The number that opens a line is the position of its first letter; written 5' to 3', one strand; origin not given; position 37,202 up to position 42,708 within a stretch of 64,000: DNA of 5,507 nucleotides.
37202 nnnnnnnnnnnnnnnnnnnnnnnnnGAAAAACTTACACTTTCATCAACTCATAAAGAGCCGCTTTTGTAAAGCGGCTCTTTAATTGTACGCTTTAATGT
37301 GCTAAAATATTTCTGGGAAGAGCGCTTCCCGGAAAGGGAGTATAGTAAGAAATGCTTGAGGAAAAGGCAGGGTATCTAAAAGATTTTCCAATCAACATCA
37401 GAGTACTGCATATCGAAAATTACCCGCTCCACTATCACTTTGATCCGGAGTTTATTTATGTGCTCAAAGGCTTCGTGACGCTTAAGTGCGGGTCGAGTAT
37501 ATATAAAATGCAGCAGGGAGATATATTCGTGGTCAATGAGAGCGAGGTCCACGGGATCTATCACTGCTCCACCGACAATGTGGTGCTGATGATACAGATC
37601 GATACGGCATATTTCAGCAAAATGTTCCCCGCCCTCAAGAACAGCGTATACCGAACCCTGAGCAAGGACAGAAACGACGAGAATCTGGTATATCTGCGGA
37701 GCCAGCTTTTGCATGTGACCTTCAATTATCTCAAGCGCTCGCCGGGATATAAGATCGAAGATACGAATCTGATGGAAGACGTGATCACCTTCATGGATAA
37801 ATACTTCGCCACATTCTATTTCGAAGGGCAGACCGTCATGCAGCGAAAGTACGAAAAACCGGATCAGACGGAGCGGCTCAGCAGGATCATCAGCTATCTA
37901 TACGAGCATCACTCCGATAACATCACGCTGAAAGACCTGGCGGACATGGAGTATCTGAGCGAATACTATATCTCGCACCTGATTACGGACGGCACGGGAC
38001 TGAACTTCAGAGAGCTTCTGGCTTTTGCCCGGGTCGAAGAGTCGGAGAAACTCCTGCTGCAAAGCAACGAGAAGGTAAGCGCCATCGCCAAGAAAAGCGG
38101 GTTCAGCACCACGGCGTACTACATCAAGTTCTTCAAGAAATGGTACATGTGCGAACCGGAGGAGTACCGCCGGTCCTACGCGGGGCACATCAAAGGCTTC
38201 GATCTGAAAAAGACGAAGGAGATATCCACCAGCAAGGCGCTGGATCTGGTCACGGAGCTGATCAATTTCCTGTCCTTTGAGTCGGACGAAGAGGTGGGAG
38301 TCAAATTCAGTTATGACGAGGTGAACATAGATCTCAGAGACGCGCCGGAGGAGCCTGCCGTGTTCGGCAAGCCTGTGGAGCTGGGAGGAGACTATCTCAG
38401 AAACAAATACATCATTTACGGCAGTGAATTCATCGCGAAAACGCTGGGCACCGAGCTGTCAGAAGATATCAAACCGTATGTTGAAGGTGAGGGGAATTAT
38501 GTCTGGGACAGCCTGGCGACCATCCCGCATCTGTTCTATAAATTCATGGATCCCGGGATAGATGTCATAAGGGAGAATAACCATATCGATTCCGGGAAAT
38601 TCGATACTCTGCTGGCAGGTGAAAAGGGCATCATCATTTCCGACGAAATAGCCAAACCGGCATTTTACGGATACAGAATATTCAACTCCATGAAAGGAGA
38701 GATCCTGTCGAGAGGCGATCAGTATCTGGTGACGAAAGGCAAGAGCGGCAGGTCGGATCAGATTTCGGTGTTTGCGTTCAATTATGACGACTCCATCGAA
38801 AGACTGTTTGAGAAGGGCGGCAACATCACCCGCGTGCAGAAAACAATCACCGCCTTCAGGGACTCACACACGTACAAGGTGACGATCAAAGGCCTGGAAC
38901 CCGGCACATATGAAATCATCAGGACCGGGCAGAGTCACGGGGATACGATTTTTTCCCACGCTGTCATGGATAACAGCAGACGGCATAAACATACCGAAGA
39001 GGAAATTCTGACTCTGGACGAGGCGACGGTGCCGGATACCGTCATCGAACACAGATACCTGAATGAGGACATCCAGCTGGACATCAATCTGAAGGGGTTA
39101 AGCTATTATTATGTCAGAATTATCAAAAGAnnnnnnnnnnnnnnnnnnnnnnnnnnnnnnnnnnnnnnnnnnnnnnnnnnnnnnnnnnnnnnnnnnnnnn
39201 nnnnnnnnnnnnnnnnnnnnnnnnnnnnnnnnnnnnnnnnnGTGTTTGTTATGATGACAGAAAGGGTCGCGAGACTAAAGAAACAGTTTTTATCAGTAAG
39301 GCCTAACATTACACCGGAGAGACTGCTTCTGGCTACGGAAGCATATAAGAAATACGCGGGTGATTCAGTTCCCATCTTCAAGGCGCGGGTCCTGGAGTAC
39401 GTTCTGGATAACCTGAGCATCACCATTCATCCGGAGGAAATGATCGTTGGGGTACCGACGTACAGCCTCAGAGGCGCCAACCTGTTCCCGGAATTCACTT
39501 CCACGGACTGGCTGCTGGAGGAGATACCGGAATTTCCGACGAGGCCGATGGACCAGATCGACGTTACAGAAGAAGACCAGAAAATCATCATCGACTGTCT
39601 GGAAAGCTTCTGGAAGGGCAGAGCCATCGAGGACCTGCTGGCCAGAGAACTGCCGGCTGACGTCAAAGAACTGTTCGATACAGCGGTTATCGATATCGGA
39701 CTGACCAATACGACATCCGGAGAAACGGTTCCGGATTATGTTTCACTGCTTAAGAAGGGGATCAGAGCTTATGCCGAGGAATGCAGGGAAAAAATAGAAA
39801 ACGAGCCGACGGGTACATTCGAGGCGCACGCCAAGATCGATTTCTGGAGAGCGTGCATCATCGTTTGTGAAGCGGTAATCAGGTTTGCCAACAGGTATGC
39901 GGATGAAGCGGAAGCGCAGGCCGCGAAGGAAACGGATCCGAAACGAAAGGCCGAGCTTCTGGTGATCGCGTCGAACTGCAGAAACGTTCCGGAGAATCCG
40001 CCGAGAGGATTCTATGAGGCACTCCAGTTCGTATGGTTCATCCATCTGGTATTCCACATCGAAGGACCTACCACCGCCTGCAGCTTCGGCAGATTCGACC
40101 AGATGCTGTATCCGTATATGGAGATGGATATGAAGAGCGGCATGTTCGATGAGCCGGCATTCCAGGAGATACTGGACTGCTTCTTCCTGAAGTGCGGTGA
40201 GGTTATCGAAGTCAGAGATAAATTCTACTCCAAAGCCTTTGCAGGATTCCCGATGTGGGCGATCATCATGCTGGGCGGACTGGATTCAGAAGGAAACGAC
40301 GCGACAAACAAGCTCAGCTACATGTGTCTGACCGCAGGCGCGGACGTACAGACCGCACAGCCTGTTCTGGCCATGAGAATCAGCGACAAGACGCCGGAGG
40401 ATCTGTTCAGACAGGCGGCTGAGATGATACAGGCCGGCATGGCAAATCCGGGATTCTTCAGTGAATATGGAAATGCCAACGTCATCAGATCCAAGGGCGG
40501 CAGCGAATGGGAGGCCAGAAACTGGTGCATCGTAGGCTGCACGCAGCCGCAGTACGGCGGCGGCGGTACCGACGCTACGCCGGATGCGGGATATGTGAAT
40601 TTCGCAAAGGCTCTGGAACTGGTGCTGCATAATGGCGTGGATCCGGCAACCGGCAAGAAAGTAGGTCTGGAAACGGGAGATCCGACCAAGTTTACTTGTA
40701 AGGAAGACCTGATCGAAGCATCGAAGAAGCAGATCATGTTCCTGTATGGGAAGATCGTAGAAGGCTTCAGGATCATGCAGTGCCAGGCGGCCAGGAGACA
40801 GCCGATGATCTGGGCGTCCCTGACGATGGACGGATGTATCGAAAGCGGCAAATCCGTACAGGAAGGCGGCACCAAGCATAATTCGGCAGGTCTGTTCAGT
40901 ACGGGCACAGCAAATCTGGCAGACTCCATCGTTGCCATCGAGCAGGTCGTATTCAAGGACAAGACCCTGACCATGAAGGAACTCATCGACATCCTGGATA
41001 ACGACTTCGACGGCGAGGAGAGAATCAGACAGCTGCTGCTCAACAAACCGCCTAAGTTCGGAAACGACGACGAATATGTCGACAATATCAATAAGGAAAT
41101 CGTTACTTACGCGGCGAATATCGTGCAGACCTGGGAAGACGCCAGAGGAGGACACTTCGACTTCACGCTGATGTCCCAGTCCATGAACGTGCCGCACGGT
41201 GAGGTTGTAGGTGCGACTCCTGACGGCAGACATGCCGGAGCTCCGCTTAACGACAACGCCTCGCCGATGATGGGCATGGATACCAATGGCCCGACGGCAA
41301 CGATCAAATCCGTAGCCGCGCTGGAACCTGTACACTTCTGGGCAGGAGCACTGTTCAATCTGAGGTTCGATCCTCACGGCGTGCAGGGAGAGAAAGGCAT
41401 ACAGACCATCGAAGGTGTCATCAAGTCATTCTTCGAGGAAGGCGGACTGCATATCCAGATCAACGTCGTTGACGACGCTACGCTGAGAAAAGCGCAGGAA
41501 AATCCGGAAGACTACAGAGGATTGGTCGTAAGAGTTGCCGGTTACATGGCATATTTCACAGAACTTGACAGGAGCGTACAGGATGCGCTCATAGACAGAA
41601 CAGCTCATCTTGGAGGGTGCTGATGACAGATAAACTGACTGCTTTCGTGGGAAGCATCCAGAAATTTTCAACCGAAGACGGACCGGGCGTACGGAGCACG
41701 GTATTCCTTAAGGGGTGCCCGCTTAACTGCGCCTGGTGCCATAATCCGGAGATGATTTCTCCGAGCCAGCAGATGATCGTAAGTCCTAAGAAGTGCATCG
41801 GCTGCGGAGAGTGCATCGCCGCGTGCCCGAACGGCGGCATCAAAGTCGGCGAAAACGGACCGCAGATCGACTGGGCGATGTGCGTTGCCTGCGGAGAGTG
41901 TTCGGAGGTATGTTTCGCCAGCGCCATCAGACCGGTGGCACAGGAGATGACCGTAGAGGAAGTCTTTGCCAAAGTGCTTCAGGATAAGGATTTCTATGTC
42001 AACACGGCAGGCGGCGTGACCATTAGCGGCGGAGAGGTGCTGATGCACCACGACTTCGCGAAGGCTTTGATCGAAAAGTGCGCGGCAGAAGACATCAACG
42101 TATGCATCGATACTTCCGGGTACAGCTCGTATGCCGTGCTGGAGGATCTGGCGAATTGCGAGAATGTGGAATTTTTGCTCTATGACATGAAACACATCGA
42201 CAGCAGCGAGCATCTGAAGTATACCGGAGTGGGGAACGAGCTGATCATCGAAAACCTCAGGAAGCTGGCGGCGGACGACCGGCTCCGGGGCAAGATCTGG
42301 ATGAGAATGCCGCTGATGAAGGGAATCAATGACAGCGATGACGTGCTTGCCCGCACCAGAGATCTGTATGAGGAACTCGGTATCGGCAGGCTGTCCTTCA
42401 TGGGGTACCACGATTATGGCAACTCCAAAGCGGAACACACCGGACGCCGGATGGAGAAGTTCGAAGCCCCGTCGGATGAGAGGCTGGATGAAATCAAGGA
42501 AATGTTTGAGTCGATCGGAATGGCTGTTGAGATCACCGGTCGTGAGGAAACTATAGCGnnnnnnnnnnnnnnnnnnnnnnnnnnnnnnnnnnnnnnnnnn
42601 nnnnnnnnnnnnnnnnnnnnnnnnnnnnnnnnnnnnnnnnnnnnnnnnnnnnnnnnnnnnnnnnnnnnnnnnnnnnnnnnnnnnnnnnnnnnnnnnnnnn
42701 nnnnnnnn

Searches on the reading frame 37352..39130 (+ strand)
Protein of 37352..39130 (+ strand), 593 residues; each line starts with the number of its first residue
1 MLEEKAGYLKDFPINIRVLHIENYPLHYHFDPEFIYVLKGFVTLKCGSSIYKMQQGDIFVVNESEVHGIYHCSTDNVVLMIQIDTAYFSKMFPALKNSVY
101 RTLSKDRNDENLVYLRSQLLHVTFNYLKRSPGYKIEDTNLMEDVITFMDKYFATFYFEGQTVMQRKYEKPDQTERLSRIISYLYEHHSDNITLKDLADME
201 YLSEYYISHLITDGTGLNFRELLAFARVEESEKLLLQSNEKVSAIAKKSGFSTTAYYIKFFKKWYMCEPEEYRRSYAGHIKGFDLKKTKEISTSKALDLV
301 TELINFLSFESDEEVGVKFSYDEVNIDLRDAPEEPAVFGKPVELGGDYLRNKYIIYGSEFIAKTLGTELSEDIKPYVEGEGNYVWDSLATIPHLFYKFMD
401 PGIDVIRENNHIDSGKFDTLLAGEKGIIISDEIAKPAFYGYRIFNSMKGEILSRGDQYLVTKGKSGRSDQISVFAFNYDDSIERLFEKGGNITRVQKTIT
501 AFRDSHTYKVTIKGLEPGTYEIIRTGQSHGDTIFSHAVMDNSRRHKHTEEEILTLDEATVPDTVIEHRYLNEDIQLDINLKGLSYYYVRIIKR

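Call 63: search_protein_families(library=pfam, proteins=[window:37352-39130:+], max_evalue=0.000001)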
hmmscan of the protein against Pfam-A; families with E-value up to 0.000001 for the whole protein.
window:37352-39130:+ (593 aa): 2 families
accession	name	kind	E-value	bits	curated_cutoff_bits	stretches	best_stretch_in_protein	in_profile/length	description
PF12833.13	HTH_18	-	2.5e-15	57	33.6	1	196-274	1-79/80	Helix-turn-helix domain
PF07883.17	Cupin_2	-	1.6e-08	34.6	27.2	1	25-79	12-66/70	Cupin domain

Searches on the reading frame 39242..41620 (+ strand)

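Call 64: search_protein_families(library=pfam, proteins=[window:39242-41620:+], max_evalue=0.000001)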
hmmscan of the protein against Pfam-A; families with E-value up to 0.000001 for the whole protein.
window:39242-41620:+ (793 aa): 2 families
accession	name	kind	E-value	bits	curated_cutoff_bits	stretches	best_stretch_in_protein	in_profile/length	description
PF02901.20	PFL-like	-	2.9e-185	618.1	24.3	1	5-653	1-647/647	Pyruvate formate lyase-like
PF01228.26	Gly_radical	-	1.8e-30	106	22.2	1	670-773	2-106/106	Glycine radical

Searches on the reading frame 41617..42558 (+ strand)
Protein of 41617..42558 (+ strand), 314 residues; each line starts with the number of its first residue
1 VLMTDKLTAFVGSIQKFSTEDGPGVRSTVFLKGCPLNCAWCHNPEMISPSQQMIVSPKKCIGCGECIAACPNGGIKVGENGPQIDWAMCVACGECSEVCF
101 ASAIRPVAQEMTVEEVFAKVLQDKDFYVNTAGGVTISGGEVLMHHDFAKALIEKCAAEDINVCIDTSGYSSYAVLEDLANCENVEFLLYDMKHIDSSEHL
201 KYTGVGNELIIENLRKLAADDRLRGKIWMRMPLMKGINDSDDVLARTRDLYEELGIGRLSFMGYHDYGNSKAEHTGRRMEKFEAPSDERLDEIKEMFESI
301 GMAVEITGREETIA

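Call 64: search_protein_families(library=pfam, proteins=[window:41617-42558:+], max_evalue=0.000001)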
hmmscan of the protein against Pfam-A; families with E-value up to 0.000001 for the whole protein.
window:41617-42558:+ (314 aa): 6 families
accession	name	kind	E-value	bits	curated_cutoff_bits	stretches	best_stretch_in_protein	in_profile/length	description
PF04055.27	Radical_SAM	-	7.4e-15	55.9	29.5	1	99-241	14-158/166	Radical SAM superfamily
PF00037.32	Fer4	-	2.7e-12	46.4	21.1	0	54-75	2-23/24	4Fe-4S binding domain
PF13353.11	Fer4_12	-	1.6e-11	45.1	22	1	21-177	2-100/137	4Fe-4S single cluster domain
PF13237.11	Fer4_10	-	3.5e-08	33.7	25.5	1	53-99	2-52/53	4Fe-4S dicluster domain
PF12838.12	Fer4_7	-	3.9e-08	34.1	27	1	59-100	1-49/52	4Fe-4S dicluster domain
PF12837.12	Fer4_6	-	1.4e-07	31.5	25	0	55-74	4-23/24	4Fe-4S binding domain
